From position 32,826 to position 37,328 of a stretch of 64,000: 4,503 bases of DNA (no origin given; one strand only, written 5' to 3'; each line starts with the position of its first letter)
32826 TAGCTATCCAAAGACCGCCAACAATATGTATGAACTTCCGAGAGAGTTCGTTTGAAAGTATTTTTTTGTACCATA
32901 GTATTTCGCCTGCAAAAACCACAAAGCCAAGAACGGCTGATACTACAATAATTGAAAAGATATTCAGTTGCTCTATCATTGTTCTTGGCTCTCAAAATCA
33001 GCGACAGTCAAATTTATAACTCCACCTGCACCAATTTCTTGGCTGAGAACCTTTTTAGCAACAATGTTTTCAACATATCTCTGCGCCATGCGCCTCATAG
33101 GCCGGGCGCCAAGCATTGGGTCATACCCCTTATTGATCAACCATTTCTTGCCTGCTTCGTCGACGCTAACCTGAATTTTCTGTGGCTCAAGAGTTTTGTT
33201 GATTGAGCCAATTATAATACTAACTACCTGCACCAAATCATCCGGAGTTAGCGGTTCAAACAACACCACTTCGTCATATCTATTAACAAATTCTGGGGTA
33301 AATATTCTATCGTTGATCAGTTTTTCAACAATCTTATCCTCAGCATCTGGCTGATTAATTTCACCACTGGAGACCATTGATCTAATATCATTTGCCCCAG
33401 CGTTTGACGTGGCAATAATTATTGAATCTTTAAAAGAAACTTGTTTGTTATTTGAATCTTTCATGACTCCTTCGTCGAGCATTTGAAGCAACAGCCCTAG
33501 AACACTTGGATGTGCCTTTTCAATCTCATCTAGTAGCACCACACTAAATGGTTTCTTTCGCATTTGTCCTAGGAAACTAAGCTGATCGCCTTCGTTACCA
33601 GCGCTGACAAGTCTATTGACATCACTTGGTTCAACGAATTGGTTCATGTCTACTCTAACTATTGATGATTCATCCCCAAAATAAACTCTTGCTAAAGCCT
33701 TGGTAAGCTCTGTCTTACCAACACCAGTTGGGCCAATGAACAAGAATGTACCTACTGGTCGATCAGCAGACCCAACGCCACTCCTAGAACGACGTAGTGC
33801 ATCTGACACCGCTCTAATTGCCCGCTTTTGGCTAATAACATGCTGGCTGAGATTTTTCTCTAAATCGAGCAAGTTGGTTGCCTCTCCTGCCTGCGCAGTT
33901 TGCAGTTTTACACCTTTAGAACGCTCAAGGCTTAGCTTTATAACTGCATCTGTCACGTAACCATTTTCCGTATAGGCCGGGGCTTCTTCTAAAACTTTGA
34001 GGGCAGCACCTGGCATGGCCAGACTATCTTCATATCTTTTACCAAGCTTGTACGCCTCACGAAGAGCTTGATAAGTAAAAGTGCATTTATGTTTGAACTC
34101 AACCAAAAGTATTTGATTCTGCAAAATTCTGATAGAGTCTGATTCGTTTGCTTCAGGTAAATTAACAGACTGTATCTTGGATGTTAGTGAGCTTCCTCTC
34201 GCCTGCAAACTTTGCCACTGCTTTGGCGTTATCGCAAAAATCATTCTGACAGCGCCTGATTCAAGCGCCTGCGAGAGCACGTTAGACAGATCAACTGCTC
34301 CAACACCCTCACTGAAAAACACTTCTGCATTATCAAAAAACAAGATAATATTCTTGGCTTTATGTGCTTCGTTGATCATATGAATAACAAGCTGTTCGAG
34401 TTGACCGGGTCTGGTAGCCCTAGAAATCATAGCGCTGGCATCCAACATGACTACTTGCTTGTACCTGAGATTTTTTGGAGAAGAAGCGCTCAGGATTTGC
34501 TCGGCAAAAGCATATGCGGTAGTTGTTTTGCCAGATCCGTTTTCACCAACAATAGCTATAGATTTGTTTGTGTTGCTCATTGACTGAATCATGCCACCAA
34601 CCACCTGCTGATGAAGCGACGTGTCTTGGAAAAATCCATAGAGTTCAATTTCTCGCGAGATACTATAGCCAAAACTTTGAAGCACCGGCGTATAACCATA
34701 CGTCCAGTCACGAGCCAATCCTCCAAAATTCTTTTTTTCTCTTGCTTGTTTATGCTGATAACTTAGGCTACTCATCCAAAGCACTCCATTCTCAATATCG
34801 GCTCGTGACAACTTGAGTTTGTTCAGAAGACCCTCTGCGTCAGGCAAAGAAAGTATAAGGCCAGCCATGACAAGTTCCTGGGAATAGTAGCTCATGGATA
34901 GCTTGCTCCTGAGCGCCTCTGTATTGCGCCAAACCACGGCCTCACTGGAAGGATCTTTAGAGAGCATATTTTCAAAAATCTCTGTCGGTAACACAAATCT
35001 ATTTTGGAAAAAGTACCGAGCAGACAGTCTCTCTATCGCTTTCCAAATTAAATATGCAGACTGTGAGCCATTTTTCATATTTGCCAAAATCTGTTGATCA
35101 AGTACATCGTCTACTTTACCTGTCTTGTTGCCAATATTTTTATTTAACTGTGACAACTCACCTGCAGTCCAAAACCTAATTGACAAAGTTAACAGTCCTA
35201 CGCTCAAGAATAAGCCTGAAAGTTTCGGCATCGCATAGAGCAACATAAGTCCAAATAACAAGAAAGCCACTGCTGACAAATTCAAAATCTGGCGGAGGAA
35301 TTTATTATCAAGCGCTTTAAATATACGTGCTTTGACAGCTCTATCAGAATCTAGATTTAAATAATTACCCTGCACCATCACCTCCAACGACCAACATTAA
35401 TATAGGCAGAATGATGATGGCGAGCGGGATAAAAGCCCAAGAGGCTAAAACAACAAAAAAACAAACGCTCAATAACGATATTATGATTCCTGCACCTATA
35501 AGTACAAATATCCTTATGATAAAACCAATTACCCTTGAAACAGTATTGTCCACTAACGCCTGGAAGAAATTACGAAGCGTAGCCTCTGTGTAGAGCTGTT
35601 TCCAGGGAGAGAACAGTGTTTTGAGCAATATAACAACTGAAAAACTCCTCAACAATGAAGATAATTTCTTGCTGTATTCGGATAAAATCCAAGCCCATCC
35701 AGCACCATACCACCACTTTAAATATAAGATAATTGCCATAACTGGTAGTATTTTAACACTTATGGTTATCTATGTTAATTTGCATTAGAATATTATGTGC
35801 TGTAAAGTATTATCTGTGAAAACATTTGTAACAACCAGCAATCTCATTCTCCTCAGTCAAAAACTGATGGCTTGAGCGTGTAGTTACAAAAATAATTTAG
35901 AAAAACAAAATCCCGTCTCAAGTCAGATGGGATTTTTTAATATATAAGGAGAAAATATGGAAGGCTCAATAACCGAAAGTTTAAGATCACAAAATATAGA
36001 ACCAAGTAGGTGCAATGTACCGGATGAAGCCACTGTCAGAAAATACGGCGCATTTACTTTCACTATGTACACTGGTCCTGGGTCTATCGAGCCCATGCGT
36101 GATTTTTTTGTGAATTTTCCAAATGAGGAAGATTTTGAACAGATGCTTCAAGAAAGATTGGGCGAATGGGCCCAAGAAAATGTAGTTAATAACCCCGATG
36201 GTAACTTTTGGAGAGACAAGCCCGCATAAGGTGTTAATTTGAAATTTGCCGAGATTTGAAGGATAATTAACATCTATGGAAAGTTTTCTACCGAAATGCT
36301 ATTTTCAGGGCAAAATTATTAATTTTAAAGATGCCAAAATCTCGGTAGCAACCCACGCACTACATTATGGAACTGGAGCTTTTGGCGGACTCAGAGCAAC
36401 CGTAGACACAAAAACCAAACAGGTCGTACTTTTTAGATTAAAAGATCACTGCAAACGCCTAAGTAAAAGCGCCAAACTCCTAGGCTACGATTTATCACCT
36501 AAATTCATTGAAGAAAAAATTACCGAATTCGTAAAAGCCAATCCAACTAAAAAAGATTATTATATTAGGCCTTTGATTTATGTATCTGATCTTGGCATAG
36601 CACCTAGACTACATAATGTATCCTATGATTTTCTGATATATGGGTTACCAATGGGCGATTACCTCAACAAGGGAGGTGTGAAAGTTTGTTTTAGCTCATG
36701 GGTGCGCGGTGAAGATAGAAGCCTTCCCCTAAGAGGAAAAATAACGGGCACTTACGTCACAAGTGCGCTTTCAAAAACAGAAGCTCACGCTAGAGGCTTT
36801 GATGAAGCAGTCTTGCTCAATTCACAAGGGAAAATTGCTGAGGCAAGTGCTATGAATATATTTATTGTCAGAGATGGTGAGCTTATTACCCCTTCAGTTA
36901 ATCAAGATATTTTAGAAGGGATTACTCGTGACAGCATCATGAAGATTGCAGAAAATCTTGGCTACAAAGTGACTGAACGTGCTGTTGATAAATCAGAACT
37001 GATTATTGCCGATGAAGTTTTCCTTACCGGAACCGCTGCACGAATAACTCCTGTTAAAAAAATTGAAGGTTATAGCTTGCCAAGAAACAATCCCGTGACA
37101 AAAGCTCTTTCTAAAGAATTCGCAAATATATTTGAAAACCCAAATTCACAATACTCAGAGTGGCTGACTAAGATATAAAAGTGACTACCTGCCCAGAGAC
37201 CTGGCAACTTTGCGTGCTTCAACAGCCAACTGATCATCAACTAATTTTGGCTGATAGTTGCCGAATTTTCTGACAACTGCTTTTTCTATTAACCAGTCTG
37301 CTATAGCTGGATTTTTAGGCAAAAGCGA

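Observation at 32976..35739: Membrane-anchored two-ring Clp/Hsp100-like ATPase with a degenerate first Walker B, coupled to a small polytopic membrane protein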

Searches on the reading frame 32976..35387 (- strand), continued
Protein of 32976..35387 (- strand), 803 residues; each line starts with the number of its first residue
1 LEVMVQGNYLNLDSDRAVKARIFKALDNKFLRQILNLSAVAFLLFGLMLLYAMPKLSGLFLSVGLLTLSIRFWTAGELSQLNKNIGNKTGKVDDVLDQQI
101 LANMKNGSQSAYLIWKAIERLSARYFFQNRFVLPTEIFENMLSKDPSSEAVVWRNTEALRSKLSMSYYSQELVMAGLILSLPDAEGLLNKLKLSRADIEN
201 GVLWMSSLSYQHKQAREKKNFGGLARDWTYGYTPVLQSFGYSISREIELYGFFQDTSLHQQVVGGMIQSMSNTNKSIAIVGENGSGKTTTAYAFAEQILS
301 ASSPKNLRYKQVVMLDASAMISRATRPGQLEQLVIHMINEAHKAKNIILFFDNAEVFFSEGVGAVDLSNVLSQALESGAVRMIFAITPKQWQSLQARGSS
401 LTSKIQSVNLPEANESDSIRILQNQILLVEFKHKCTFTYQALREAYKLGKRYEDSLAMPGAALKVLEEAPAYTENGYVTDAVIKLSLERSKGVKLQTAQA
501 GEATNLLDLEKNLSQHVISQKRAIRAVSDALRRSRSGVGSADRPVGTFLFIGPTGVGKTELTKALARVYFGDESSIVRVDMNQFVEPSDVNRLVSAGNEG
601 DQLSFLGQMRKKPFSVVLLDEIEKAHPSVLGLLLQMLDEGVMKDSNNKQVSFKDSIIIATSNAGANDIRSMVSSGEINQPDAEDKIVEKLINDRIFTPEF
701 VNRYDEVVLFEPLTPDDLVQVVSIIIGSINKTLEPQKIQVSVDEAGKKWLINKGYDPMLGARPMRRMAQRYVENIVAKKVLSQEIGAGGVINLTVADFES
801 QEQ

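Call 79: find_encoding_contigs(protein=P0341, flank=5000, max_places=1)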
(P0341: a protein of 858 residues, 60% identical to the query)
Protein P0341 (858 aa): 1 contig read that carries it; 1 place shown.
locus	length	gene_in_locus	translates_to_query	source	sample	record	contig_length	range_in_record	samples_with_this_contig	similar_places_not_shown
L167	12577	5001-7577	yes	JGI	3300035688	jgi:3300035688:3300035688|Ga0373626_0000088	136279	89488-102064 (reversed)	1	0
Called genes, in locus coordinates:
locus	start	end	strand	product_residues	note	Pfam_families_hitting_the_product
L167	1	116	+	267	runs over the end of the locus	PF04015:DUF362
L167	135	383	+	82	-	PF02576:RimP_N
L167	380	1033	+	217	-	-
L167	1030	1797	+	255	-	PF04402:SIMPL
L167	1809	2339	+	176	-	PF00293:NUDIX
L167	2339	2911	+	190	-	PF01569:PAP2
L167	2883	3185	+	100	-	-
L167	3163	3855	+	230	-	PF05175:MTS, PF03602:Cons_hypoth95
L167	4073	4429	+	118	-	-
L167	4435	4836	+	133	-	-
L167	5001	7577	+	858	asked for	PF05673:DUF815 (faint), PF00158:Sigma54_activat (faint), PF17871:AAA_lid_9 (weak), PF00004:AAA (weak), PF07724:AAA_2, PF07728:AAA_5, PF10431:ClpB_D2-small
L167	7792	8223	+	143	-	PF02381:MraZ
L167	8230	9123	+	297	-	PF01795:Methyltransf_5, PF13847:Methyltransf_31 (faint)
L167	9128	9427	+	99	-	-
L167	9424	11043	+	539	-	PF03717:PBP_dimer, PF00905:Transpeptidase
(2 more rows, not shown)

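Call 80: find_encoding_contigs(protein=P0361, flank=5000, max_places=1)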
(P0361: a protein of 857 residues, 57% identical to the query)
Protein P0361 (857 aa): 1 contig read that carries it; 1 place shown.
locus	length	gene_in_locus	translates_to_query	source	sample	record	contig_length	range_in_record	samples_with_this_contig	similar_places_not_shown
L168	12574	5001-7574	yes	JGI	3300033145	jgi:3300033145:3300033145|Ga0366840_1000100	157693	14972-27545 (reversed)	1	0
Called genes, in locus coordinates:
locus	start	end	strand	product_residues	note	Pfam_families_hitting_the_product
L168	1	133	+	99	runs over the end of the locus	PF01783:Ribosomal_L32p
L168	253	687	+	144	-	PF01029:NusB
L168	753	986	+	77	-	-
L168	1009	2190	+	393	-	PF00091:Tubulin, PF21011:CetZ_C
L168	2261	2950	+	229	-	PF22935:RM44_endonuclase, PF14622:Ribonucleas_3_3, PF00636:Ribonuclease_3, PF00035:dsrm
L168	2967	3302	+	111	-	PF00886:Ribosomal_S16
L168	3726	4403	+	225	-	PF05552:MS_channel_1st_1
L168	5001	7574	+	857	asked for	PF02861:Clp_N (weak), PF05673:DUF815 (faint), PF17871:AAA_lid_9, PF00004:AAA (weak), PF07724:AAA_2, PF07728:AAA_5, PF10431:ClpB_D2-small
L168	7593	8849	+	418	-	PF13200:DUF4015, PF02638:GHL10 (faint)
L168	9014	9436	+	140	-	PF02381:MraZ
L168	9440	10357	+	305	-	PF01795:Methyltransf_5, PF13847:Methyltransf_31 (faint)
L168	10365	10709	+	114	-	-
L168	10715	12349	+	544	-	PF03717:PBP_dimer, PF00905:Transpeptidase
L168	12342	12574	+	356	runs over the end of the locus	PF08245:Mur_ligase_M, PF02875:Mur_ligase_C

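Call 81: find_encoding_contigs(protein=P0359, flank=5000, max_places=1)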
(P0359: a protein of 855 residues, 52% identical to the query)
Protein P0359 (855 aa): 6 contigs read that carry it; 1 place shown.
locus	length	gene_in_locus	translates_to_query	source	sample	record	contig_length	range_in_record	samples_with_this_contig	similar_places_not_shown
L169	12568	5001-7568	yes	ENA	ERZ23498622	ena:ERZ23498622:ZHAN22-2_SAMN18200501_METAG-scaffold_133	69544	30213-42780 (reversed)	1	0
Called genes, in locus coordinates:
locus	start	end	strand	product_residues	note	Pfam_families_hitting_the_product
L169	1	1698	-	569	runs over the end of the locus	-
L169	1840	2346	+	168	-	PF07963:N_methyl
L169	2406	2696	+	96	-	-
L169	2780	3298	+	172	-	PF07963:N_methyl (weak), PF08334:T2SSG (weak)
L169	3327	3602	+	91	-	-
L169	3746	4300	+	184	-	PF07963:N_methyl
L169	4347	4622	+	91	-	-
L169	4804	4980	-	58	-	-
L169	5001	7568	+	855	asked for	PF02861:Clp_N (faint), PF13173:AAA_14 (faint), PF00004:AAA (weak), PF17871:AAA_lid_9, PF00004:AAA (weak), PF07724:AAA_2, PF07728:AAA_5, PF10431:ClpB_D2-small, +1 more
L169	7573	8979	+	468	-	PF02638:GHL10 (faint), PF13200:DUF4015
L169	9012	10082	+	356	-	-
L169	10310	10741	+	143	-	PF02381:MraZ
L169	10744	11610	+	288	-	PF01795:Methyltransf_5, PF13847:Methyltransf_31 (faint)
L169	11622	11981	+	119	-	-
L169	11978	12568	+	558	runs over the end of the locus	PF03717:PBP_dimer, PF00905:Transpeptidase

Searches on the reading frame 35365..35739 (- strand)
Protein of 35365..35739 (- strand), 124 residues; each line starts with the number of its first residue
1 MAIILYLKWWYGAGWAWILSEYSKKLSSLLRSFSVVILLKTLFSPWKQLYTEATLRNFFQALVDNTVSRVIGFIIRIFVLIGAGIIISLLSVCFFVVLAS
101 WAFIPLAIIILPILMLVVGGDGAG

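Call 3: search_protein_families(library=pfam, proteins=[window:35365-35739:-], max_evalue=0.01)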
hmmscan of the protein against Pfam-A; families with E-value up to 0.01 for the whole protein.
window:35365-35739:- (124 aa): 0 families

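Call 4: search_protein_families(library=ncbifam, proteins=[window:35365-35739:-], max_evalue=0.01)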
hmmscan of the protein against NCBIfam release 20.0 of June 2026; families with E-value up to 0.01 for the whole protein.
window:35365-35739:- (124 aa): 0 families

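Call 16: find_homologous_proteins(query=window:35365-35739:-, max_evalue=0.001)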
Query window:35365-35739:- (124 aa): 43 proteins with E <= 0.001 among 138 candidates.
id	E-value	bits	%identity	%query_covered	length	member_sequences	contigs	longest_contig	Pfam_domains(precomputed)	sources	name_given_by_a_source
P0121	5.6e-69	248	98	100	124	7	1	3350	-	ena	-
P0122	6.2e-60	219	85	99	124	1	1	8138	-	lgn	-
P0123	1.1e-47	179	69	99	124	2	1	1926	-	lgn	-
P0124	4.7e-47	177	69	99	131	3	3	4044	-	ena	-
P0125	1.6e-46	176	68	99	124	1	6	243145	-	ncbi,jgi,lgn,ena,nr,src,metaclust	ncbi:hypothetical protein A3F37_01430 [Candidatus Saccharibacteria bacterium RIFCSPHIGHO2_12_FULL_41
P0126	1.9e-42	162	63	100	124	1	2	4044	-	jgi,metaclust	metaclust:\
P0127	6.2e-32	128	55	90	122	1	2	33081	-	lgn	-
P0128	5.0e-23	100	47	85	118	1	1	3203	-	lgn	-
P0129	1.4e-22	98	52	84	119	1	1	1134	-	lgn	-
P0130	1.2e-19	89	45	85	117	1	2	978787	-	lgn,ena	-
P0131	1.0e-17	83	44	80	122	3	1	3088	-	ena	-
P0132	1.4e-17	82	38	84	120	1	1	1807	-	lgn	-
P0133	1.6e-17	82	40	96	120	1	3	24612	-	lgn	-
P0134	1.6e-17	82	43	79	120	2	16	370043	-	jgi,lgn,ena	-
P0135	5.6e-17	80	45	87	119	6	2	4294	-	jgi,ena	jgi:hypothetical protein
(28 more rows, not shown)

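Call 39: search_protein_families(library=pfam, alignment_id=A2, max_evalue=1)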
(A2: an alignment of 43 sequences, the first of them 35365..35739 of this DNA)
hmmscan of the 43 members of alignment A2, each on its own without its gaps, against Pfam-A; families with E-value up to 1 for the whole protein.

A. member 1, window:35365-35739:- (124 aa): 2 families
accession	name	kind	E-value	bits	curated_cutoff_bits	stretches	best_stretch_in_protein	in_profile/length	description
PF20990.2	DUF2207_C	-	0.1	12.7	33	1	42-117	110-182/247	Predicted membrane protein (DUF2207) C-terminal domain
PF06157.16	DUF973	-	0.14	11.7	26.4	1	20-119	46-146/309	Protein of unknown function (DUF973)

B. families by the number of members that match (of 43 scanned): 14 families
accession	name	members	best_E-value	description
PF20990.2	DUF2207_C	7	0.053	Predicted membrane protein (DUF2207) C-terminal domain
PF19506.4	DUF6040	2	0.084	Family of unknown function (DUF6040)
PF14348.11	DUF4400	1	0.016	Domain of unknown function (DUF4400)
PF17113.10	AmpE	1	0.023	Regulatory signalling modulator protein AmpE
PF00664.28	ABC_membrane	1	0.031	ABC transporter transmembrane region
PF10708.14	DUF2510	1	0.061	Protein of unknown function (DUF2510)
PF17626.7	IncF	1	0.085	Inclusion membrane protein F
PF03323.18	GerA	1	0.086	Bacillus/Clostridium GerA spore germination protein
PF06157.16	DUF973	1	0.14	Protein of unknown function (DUF973)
PF07163.17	Pex26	1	0.16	Pex26 protein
PF15194.11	TMEM191C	1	0.19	TMEM191C family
PF16861.10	Carbam_trans_C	1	0.26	Carbamoyltransferase C-terminus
PF16832.10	EKLF_TAD1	1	0.49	Erythroid krueppel-like transcription factor, transactivation 1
PF20312.3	DUF6608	1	0.49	Family of unknown function (DUF6608)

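Call 46: find_related_loci(query=A2, collection=metagenome_contigs, flank=4000)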
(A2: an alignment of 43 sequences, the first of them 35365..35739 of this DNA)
Query A2 (124 aa) in metagenome_contigs; peptide patterns used: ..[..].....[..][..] (x = any residue, [..] = any of these).
599 stretches matched a pattern (row limit reached: there are more); 474 encode a relative of the query (tblastn E <= 1e-3); the best 80 are kept; 80 distinct loci.
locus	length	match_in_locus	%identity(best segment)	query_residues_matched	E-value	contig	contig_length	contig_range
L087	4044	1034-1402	69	1-123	9e-53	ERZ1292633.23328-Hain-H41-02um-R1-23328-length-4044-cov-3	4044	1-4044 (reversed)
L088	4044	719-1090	63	1-124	2e-48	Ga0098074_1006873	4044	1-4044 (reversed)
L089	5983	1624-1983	48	1-123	2e-31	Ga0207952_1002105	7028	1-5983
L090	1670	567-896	42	8-119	1e-24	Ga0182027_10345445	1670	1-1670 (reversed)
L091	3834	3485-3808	43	1-106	3e-23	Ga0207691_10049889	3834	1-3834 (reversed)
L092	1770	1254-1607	41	1-114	6e-23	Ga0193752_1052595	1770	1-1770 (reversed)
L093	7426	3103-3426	39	1-106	1e-22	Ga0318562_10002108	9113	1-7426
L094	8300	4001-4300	43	9-106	2e-22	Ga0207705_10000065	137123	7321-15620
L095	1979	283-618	37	1-110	3e-22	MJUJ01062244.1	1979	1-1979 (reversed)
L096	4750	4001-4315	41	9-111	3e-22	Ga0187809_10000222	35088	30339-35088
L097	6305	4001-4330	37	1-108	4e-21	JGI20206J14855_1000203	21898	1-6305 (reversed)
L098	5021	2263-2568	40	7-106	1e-20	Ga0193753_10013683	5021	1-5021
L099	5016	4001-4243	49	6-84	1e-20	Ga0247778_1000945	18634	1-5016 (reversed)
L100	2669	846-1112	44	1-87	2e-20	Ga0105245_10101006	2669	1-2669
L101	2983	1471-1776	43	1-95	2e-20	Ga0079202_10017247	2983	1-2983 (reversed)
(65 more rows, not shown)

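Call 48: search_protein_representatives(alignment_id=A2)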
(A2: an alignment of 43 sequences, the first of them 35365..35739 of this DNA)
Query: 43 sequences, 123 profile positions. Proteins with E-value up to 0.001 (for the whole library): 1396; up to 1e-10: 912; up to 1e-30: 67. The best 150 are listed.
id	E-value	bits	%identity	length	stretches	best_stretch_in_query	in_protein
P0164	2.7e-42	159.7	-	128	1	1-123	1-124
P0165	1.7e-39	150.7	-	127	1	2-123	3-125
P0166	4.1e-38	146.2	-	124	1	1-118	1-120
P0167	4.4e-38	146.1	-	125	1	3-122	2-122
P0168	6.0e-38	145.7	-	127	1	1-122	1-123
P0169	2.7e-36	140.3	-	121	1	1-119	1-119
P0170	5.3e-36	139.4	-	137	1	1-123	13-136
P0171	1.2e-35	138.3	-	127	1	1-123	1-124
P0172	2.6e-35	137.1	-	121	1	1-119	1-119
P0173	3.1e-35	136.9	-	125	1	1-118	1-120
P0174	4.8e-35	136.3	-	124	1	2-121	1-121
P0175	5.6e-35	136.1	-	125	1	2-122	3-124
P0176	7.2e-35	135.7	-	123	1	1-118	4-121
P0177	9.8e-35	135.3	-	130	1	1-122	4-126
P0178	1.1e-34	135.1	-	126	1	1-119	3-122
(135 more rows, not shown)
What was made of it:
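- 35365..35739 (-): Small partner gene. It encodes a 124-aa membrane protein with a conserved N-terminal aromatic motif (WWYGxGW), a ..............[KR] motif and a C-terminal hydrophobic hairpin. 1,396 clusters at 50% identity match at E<=1e-3 (call 48).
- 1,396 small-protein clusters (call 48).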

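Call 49: predict_structure(alignment_id=A2)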
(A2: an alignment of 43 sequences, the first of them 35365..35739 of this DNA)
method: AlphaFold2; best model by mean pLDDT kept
length: 124 residues; sequences in the alignment: 43
mean_pLDDT: 80.4   pTM: 0.57
mean pLDDT of the five models: 80.4, 77.3, 76.6, 75.8, 73.2
residues with pLDDT >= 90: 15; 70-90: 90; 50-70: 17; < 50: 2
segments of 3 or more residues with pLDDT < 50: none
pLDDT, mean of each block of 10 residues (from residue 1): 81 86 88 78 65 72 83 88 91 90 82 74 51
secondary structure, 60 per line:
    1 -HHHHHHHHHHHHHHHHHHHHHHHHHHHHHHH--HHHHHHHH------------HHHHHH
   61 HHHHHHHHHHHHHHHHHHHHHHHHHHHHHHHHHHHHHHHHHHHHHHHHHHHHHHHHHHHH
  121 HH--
elements in order: H2-32 H35-42 H55-122

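Call 65: search_protein_families(library=padloc, proteins=[window:35365-35739:-], max_evalue=0.01)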
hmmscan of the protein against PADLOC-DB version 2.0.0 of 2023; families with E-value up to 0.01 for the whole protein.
window:35365-35739:- (124 aa): 0 families
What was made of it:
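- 35365..35739 (-): No hit in Pfam, NCBIfam or PADLOC (calls 3, 4, 39, 65).
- Tried and rejected: Pfam, NCBIfam and PADLOC gave no family (calls 3, 4, 39, 65).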

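Call 77: fold_search(model_id=the predicted structure, library=pdb)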
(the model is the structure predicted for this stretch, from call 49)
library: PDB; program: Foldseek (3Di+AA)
matches with E <= 10: 44; with E <= 0.001: 0
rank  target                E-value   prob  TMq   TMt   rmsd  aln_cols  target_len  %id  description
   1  8i7o_B8               4.0e+00  0.13  0.35  0.26   9.9       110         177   14  In situ structure of axonemal doublet microtubules in mouse sperm with 16-nm repeat (released 2023-10-11)
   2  6irb_A                4.2e+00  0.13  0.34  0.22   8.6       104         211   12  C-terminal coiled coil domain of Drosophila phospholipase C beta NORPA, selenomethionine (released 2019-01-02)
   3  9g3f_B                4.7e+00  0.10  0.28  0.12   9.1       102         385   20  Cryo-EM structure of SbmA in the inward-facing-wide conformation (released 2025-07-23)
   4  2f1m_A                5.3e+00  0.12  0.31  0.19   6.7        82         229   16  Conformational flexibility in the multidrug efflux system protein AcrA (released 2006-03-21)
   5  6r80                  5.7e+00  0.06  0.21  0.12  20.0        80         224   18  Structure of AFF4 C-terminal homology domain (released 2019-06-12)
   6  4ovu_B                6.4e+00  0.20  0.50  0.27   5.8       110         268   11  Crystal Structure of p110alpha in complex with niSH2 of p85alpha (released 2014-09-03)
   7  6mbz_A                6.4e+00  0.18  0.46  0.13   4.7        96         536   11  Structure of Transcription Factor (released 2019-06-19)
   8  2b5u_A                6.4e+00  0.13  0.38  0.10  11.1        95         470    8  Crystal Structure Of Colicin E3 V206C Mutant In Complex With Its Immunity Protein (released 2006-11-07)
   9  2f1m_C                6.4e+00  0.11  0.28  0.16   7.2        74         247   12  Conformational flexibility in the multidrug efflux system protein AcrA (released 2006-03-21)
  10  5j0j_B                6.8e+00  0.23  0.40  0.65   6.4        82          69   17  De novo design of protein homo-oligomers with modular hydrogen bond network-mediated specificity (released 2016-05-25)
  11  8tzl_E                6.8e+00  0.13  0.38  0.14  13.8        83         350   13  Cryo-EM structure of Vibrio cholerae FtsE/FtsX/EnvC complex, full-length (released 2023-12-20)
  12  5wkq_A                6.8e+00  0.10  0.38  0.29  13.4       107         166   12  2.10 A resolution structure of IpaB (residues 74-242) from Shigella flexneri (released 2018-05-16)
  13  8i7r_F9               6.8e+00  0.10  0.36  0.27   9.3        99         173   16  In situ structure of axonemal doublet microtubules in mouse sperm with 48-nm repeat (released 2023-10-11)
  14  9fqr_E7               6.8e+00  0.08  0.34  0.41   9.6       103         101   14  96-nm repeat of axonemal doublet microtubules from bovine sperm (released 2025-03-26)
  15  8iyj_B5               6.8e+00  0.08  0.35  0.22  11.5       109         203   13  Cryo-EM structure of the 48-nm repeat doublet microtubule from mouse sperm (released 2023-07-05)
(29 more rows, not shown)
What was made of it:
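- Tried and rejected: Foldseek of the small-protein model against PDB gave nothing (best E 4.0, call 77).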

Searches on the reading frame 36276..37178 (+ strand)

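Call 74: search_protein_families(library=pfam, proteins=[window:36276-37178:+], max_evalue=0.001)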
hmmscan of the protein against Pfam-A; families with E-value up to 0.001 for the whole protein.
window:36276-37178:+ (300 aa): 1 family
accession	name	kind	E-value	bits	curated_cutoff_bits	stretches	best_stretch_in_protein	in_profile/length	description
PF01063.24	Aminotran_4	-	1.6e-49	169.2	28.5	1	48-263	9-223/223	Amino-transferase class IV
